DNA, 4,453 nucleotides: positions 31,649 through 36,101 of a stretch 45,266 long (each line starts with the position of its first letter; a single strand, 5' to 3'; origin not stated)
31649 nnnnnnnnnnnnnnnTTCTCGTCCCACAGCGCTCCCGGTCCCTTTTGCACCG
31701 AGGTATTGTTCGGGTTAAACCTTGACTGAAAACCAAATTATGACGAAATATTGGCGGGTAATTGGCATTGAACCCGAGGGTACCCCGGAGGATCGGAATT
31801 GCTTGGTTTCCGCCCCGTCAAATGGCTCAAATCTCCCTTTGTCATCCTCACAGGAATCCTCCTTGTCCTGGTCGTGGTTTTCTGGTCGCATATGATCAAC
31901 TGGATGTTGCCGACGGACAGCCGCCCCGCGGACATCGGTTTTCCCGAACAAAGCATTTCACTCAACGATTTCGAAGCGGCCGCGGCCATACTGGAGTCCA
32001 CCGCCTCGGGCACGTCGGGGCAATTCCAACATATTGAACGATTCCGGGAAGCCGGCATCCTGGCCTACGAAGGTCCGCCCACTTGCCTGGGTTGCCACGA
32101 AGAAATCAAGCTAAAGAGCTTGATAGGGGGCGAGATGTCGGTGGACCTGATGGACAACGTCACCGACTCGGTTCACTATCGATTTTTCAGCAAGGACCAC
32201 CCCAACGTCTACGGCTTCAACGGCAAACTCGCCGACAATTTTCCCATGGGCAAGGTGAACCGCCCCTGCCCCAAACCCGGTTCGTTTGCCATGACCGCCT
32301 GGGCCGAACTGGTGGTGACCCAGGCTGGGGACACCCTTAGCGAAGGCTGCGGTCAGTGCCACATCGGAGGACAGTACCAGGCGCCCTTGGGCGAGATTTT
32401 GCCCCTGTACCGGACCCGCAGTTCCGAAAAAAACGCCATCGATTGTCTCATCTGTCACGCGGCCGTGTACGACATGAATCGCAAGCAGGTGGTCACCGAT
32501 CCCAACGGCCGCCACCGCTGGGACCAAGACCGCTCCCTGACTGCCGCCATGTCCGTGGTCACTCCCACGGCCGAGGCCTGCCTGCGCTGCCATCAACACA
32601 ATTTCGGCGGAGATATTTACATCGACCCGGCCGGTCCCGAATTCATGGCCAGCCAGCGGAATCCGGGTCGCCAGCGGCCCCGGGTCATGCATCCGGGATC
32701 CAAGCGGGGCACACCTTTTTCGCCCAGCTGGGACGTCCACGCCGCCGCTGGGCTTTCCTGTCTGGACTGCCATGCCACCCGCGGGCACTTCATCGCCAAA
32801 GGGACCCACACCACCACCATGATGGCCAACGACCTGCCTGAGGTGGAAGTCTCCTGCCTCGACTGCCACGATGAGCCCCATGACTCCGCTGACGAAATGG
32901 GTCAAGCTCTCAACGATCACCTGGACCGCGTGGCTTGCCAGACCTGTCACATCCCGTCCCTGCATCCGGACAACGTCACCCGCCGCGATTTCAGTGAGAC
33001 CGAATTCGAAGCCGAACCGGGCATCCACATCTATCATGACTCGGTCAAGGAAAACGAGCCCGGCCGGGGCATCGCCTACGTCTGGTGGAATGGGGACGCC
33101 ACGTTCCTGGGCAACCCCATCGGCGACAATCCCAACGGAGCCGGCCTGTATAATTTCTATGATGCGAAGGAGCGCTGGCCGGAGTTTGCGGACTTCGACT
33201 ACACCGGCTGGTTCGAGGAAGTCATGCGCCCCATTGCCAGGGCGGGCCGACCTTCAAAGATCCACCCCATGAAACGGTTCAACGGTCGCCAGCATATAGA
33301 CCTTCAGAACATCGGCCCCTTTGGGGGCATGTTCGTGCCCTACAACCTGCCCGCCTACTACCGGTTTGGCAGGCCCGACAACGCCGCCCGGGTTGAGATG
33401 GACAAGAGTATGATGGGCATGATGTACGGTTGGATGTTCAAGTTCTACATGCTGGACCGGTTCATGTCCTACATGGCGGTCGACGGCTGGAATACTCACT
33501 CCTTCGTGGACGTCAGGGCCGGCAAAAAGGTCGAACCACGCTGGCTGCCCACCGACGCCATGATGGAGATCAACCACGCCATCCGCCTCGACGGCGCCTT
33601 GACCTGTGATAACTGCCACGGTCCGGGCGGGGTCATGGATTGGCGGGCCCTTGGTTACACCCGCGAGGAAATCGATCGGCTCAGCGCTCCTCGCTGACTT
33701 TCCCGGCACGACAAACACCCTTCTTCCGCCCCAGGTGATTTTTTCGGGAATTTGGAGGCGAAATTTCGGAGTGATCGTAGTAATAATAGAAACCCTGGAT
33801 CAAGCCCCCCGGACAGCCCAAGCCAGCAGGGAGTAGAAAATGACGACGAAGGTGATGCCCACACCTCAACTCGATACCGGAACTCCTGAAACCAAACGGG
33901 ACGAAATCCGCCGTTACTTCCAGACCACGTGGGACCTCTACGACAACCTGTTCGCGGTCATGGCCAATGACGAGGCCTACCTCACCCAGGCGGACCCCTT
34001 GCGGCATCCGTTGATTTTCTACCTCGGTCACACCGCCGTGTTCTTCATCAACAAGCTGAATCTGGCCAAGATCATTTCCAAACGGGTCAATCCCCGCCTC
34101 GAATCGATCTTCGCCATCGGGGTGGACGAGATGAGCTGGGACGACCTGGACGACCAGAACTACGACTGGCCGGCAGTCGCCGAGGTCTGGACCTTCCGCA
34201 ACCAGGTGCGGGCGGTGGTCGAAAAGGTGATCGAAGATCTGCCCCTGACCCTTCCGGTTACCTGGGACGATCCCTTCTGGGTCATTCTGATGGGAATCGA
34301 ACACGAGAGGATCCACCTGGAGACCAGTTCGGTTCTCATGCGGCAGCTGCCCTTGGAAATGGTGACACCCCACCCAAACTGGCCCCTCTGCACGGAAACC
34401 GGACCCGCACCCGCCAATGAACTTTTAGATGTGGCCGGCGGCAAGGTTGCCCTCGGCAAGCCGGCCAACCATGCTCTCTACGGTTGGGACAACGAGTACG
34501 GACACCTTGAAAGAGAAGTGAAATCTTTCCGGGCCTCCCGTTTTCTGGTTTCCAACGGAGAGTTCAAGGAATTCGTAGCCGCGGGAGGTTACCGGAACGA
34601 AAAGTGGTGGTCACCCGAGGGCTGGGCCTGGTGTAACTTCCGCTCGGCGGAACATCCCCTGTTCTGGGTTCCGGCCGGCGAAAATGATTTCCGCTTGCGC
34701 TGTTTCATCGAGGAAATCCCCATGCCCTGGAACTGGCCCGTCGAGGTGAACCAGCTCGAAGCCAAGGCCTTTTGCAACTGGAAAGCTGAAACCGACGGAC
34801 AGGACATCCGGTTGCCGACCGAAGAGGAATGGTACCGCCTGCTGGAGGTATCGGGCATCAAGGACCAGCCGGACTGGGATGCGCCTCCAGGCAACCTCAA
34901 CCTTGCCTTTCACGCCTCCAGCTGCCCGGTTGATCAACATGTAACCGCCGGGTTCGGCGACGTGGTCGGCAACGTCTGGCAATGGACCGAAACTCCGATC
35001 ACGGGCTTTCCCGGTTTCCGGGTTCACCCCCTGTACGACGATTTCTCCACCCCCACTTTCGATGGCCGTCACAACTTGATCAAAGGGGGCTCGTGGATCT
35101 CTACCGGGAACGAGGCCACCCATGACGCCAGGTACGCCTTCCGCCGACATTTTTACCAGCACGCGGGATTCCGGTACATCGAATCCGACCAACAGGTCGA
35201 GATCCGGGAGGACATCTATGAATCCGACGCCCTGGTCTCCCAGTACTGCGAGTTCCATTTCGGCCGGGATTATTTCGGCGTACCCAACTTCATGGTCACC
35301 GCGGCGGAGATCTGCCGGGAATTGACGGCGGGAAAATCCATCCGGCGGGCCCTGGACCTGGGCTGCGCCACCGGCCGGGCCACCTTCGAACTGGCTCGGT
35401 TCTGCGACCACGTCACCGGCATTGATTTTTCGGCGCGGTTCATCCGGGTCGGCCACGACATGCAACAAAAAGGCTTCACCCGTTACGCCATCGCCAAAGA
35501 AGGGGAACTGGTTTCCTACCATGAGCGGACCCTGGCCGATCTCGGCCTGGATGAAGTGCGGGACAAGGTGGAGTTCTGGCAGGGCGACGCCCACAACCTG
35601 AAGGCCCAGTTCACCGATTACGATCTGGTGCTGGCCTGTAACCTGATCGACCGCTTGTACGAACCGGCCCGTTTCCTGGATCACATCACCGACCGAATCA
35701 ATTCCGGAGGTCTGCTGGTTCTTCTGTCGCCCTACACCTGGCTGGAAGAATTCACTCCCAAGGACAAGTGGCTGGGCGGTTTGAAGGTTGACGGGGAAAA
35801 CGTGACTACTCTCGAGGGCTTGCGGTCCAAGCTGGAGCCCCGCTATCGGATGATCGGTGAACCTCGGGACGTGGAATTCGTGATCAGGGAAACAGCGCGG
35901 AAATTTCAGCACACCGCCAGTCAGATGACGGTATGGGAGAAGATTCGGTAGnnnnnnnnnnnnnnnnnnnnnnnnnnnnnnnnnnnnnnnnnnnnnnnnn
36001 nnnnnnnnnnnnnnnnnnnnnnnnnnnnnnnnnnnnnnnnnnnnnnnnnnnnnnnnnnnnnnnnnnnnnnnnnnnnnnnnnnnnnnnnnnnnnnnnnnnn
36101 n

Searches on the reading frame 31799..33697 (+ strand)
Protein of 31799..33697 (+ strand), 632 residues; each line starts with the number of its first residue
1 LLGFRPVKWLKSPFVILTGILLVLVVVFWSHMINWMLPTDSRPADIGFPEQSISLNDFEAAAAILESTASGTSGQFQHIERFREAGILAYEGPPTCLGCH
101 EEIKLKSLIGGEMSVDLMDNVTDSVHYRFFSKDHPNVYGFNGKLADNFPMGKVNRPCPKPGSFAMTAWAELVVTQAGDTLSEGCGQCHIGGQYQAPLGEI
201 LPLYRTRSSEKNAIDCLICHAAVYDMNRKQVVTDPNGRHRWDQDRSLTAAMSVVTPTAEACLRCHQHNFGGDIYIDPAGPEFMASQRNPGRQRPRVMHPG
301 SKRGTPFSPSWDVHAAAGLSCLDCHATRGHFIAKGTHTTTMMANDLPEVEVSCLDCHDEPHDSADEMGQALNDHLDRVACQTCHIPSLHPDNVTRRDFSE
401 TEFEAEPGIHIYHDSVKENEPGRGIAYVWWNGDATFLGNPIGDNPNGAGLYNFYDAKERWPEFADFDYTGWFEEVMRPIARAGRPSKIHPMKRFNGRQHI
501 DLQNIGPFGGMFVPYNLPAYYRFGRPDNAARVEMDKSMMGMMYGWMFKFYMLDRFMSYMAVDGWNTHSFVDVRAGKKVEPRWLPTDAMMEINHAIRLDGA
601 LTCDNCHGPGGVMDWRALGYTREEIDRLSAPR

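Call 15: search_protein_families(library=pfam, proteins=[window:31799-33697:+], max_evalue=0.001)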
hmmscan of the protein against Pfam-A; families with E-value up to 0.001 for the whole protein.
window:31799-33697:+ (632 aa): 3 families
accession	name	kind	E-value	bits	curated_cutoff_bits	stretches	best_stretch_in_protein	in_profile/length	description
PF14522.11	Cytochrome_C7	-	2.4e-11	43.7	24.8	1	311-384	5-66/67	Cytochrome c7 and related cytochrome c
PF14537.11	Cytochrom_c3_2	-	4.7e-07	30.6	25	1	313-384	1-64/79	Cytochrome c3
PF22113.1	Mtrc-MtrF_II-IV_dom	-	1.7e-06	28.1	30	0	208-337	76-175/176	Outer membrane cytochrome MtrC/MtrF-like, domains II/IV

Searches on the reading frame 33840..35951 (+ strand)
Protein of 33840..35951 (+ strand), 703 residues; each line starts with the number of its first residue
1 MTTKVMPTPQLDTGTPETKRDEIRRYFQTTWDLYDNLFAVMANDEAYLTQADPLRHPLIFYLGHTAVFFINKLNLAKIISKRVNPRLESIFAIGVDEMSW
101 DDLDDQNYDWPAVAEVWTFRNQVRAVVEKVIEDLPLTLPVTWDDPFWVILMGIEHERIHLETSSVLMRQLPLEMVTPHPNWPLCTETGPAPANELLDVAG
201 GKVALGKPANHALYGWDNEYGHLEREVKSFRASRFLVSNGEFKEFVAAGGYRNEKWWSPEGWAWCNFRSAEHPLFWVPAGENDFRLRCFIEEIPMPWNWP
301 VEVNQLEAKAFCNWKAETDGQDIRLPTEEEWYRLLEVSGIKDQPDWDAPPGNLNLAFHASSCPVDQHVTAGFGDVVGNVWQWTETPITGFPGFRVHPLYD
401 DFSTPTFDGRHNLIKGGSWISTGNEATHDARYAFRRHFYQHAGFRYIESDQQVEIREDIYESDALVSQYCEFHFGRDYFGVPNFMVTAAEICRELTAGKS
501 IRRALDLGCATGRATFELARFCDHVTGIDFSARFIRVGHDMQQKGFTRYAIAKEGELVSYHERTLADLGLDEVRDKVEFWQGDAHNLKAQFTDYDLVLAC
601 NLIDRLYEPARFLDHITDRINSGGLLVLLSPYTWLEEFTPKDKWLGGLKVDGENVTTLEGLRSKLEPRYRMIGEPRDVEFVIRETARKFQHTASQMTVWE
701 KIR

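Call 15: search_protein_families(library=pfam, proteins=[window:33840-35951:+], max_evalue=0.001)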
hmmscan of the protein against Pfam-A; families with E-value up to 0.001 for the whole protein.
window:33840-35951:+ (703 aa): 8 families
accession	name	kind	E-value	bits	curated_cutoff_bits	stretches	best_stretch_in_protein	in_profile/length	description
PF03781.23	FGE-sulfatase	-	1.8e-26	93.8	23.3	1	193-446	3-253/255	Sulfatase-modifying factor enzyme 1-like domain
PF13847.12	Methyltransf_31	-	8.3e-13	48.7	27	1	503-549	6-56/145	Methyltransferase domain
PF08242.18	Methyltransf_12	-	2.8e-10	41.2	30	1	505-626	1-98/98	Methyltransferase domain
PF12867.12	DinB_2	-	4.1e-10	40.6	24.8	1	27-162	2-127/128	DinB superfamily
PF08241.18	Methyltransf_11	-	4.7e-10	40.4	21.2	1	505-628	1-95/95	Methyltransferase domain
PF13649.12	Methyltransf_25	-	1e-09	39.4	27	1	505-541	2-40/97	Methyltransferase domain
PF13489.12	Methyltransf_23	-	4.7e-08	33.4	27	1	497-631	19-119/164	Methyltransferase domain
PF05219.18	DREV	-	0.00011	21.8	26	0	591-640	149-200/265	DREV methyltransferase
